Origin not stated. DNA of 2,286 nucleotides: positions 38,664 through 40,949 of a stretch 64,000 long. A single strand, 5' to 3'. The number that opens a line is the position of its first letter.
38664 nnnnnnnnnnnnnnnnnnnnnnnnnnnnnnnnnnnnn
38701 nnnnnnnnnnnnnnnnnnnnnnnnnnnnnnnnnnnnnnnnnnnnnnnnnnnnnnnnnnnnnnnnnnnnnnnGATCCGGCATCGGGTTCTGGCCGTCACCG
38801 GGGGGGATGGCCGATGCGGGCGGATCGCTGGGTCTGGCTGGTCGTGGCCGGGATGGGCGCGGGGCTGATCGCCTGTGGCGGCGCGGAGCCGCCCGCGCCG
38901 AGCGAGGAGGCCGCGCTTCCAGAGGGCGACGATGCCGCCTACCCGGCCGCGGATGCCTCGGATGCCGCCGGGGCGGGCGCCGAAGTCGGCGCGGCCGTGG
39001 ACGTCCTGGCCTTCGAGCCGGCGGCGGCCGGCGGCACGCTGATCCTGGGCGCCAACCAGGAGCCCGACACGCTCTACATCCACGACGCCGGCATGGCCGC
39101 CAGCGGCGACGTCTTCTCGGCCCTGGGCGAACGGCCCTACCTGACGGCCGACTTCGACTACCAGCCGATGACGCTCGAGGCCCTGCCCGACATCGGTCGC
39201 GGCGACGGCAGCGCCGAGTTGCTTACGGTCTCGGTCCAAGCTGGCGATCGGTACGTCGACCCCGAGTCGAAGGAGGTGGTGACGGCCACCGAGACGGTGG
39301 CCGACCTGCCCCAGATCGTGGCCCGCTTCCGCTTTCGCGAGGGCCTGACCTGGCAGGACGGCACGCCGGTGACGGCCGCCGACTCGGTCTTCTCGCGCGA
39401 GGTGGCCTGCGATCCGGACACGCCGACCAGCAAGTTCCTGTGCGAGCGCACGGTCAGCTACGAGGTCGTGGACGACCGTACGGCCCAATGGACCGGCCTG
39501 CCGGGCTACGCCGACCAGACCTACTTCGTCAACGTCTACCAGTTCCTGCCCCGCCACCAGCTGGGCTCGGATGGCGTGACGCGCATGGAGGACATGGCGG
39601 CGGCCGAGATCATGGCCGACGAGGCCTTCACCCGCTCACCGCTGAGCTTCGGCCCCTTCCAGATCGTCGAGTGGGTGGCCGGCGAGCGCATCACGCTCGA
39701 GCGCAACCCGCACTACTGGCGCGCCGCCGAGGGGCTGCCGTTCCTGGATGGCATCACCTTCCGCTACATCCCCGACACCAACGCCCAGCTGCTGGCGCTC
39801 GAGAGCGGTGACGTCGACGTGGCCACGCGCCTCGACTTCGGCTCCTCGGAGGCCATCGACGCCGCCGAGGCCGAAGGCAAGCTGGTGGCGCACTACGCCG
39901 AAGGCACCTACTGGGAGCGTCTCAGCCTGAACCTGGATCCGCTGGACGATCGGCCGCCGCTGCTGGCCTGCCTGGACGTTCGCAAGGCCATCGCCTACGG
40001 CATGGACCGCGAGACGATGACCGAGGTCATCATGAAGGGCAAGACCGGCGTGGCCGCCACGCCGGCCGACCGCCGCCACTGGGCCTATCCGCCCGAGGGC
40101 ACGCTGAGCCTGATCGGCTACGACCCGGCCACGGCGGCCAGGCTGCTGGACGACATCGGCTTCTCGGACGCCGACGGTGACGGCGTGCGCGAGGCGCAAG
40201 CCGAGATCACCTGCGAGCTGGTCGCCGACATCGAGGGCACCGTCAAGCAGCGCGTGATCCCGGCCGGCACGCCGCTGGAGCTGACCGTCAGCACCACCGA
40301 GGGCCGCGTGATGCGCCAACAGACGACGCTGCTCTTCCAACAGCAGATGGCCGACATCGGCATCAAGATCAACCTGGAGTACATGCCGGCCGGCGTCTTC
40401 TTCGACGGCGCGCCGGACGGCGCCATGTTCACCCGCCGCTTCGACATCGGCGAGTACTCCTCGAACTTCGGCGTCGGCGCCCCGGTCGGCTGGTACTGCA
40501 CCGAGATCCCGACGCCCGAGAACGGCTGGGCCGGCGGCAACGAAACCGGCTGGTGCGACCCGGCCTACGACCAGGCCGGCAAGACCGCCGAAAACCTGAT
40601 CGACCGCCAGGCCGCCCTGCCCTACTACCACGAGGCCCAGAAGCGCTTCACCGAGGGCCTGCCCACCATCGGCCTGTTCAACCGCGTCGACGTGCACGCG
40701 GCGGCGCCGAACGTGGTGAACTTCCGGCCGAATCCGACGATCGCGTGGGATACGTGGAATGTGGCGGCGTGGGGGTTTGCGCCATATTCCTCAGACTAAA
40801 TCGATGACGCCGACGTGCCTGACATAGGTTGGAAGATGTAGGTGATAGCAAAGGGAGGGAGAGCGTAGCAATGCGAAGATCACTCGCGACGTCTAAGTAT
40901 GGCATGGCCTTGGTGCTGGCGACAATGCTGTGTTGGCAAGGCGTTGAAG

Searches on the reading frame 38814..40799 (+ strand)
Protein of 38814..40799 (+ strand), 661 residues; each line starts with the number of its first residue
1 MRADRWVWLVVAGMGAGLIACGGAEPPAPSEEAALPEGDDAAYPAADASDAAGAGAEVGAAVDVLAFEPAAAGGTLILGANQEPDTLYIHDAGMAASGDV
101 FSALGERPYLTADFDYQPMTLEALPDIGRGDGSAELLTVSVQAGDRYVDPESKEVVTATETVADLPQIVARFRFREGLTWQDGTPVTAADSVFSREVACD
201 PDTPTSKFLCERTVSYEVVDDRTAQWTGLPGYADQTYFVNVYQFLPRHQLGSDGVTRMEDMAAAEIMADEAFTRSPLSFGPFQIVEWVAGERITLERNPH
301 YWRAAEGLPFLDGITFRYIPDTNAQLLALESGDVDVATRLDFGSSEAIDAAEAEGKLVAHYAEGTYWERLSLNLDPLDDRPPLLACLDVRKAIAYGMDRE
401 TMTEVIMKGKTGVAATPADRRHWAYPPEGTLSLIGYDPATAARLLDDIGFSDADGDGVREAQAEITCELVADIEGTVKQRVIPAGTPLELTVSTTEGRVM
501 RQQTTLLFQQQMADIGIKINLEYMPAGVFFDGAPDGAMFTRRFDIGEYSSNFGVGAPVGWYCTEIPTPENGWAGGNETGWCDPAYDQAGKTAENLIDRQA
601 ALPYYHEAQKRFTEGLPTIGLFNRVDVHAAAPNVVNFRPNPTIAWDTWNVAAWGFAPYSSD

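Call 22: search_protein_families(library=ncbifam, proteins=[window:38814-40799:+], max_evalue=0.00001)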
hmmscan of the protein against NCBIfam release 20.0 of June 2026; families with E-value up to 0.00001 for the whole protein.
window:38814-40799:+ (661 aa): 8 families
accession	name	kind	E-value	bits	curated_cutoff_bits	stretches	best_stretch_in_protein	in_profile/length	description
NF045467.1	Opp4A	equivalog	3.7e-39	134.4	650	1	167-461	92-391/556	oligopeptide ABC transporter substrate-binding protein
NF045468.1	Opp5A_nikA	equivalog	5.5e-24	84.5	600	1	268-461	150-329/488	nickel ABC transporter substrate-binding protein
TIGR02294.1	nickel_nikA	equivalog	7.7e-17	61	393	1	274-464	160-341/501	nickel ABC transporter substrate-binding protein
NF011942.0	PRK15413.1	equivalog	1.7e-16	60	594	1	154-453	73-346/512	glutathione ABC transporter substrate-binding protein GsiB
TIGR04028.1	SBP_KPN_01854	hypoth_equivalog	3e-15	55.8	468.5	1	171-464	63-344/509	TIGR04028 family ABC transporter substrate-binding protein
NF011689.0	PRK15109.1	equivalog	3.9e-14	52.2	560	1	269-452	205-375/547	ABC transporter substrate-binding protein SapA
NF011684.0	PRK15104.1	equivalog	6.7e-12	44.9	947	1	149-349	77-283/543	oligopeptide ABC transporter substrate-binding protein OppA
NF047575.1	opine_bind_CntA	exception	4.5e-09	35.4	800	1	280-474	194-385/535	staphylopine-dependent metal ABC transporter substrate-binding lipoprotein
